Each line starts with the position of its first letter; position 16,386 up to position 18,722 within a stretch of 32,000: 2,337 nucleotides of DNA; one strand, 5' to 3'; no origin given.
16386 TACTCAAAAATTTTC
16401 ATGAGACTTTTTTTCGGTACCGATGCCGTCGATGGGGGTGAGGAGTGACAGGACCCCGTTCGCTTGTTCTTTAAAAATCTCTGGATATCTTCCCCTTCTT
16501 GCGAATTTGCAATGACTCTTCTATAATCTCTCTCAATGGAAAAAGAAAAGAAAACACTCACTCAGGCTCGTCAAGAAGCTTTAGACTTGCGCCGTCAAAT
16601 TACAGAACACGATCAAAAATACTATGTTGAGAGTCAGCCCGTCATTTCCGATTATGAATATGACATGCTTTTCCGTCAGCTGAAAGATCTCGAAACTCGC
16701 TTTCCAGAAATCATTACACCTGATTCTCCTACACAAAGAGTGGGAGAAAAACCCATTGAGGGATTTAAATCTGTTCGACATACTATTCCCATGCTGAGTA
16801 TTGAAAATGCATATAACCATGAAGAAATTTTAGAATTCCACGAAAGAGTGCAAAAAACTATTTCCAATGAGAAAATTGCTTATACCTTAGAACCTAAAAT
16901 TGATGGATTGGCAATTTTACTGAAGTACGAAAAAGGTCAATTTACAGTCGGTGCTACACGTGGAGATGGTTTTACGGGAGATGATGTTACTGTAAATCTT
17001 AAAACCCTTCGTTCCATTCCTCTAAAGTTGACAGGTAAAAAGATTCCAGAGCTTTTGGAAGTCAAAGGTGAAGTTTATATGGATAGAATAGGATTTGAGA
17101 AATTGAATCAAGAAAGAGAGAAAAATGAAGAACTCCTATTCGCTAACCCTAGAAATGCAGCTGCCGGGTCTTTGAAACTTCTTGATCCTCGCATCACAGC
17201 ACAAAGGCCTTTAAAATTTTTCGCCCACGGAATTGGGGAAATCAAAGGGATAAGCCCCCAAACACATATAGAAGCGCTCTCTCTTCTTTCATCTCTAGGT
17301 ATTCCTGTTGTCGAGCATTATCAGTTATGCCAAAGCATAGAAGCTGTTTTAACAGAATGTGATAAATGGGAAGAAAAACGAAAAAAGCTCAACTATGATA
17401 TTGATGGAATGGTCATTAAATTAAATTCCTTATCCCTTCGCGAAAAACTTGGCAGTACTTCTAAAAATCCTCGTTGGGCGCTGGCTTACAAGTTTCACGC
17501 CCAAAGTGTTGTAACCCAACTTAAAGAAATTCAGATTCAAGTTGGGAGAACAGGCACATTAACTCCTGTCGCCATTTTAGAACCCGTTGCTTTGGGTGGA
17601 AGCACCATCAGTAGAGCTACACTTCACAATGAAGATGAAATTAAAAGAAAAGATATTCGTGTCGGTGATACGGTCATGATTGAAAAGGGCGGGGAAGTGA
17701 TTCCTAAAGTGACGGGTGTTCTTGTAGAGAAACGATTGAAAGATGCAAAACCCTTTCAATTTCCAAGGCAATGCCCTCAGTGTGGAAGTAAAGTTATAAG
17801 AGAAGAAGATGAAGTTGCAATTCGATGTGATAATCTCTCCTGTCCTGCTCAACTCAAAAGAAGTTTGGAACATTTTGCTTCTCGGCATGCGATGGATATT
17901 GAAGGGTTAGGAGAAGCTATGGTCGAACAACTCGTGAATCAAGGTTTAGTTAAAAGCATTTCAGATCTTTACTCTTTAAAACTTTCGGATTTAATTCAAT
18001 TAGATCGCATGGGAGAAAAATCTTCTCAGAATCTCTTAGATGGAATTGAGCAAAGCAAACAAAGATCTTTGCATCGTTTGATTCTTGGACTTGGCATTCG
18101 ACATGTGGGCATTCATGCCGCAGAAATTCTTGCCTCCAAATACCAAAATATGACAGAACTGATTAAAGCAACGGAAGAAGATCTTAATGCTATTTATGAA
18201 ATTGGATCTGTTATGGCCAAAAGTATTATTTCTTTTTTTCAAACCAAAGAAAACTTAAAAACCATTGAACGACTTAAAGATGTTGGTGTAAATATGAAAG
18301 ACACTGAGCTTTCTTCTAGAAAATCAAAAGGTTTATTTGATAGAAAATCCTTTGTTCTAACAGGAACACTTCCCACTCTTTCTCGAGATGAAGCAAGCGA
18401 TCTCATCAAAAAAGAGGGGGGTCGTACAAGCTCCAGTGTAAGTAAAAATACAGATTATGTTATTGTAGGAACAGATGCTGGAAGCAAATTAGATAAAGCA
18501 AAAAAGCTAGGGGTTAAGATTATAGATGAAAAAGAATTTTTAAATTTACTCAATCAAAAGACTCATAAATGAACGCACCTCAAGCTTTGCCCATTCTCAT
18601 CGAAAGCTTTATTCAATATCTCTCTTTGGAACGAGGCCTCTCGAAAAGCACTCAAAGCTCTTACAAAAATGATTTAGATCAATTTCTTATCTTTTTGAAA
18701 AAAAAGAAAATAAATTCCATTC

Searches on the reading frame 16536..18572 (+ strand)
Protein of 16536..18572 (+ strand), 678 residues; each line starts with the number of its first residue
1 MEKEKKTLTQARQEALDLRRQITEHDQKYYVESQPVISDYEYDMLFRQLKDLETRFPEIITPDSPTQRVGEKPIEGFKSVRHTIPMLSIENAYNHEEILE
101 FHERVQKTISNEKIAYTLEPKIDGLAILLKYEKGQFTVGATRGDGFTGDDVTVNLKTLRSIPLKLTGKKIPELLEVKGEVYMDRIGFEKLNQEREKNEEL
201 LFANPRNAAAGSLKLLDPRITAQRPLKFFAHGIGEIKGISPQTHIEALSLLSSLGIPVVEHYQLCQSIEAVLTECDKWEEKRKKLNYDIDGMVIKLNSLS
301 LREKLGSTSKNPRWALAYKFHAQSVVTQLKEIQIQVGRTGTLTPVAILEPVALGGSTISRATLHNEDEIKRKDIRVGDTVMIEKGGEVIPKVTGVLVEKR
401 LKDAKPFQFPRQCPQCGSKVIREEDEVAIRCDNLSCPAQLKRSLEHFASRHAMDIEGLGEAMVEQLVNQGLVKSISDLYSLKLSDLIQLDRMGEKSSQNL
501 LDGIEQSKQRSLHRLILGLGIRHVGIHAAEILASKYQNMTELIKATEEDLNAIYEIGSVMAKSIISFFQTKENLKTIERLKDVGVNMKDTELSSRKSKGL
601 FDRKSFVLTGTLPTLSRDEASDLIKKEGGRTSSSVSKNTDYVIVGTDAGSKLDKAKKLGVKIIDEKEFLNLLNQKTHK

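Call 55: search_protein_families(library=pfam, proteins=[window:16536-18572:+], max_evalue=0.00001)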
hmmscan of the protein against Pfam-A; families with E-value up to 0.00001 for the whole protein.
window:16536-18572:+ (678 aa): 7 families
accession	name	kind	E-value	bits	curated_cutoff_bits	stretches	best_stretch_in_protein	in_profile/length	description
PF01653.23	DNA_ligase_aden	-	4.6e-96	321.6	27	1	76-323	3-253/253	NAD-dependent DNA ligase adenylation domain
PF03120.22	DNA_ligase_OB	-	6.1e-35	119.4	32.9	1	327-402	2-77/79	NAD-dependent DNA ligase OB-fold domain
PF12826.13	HHH_2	-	2e-22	79.6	27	1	514-577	1-64/64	Helix-hairpin-helix motif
PF00533.33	BRCT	-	1.7e-15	57.4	21.3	1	599-671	4-77/78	BRCA1 C Terminus (BRCT) domain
PF03119.21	DNA_ligase_ZBD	-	9.9e-13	48.2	25.8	1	412-438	1-27/27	NAD-dependent DNA ligase C4 zinc finger domain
PF14520.12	HHH_5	-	1.6e-09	38.6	27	0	453-504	5-55/57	Helix-hairpin-helix domain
PF22745.1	Nlig-Ia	-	1.7e-07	32.2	27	1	18-62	9-53/92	DNA ligase-like, N-terminal NAD+-binding domain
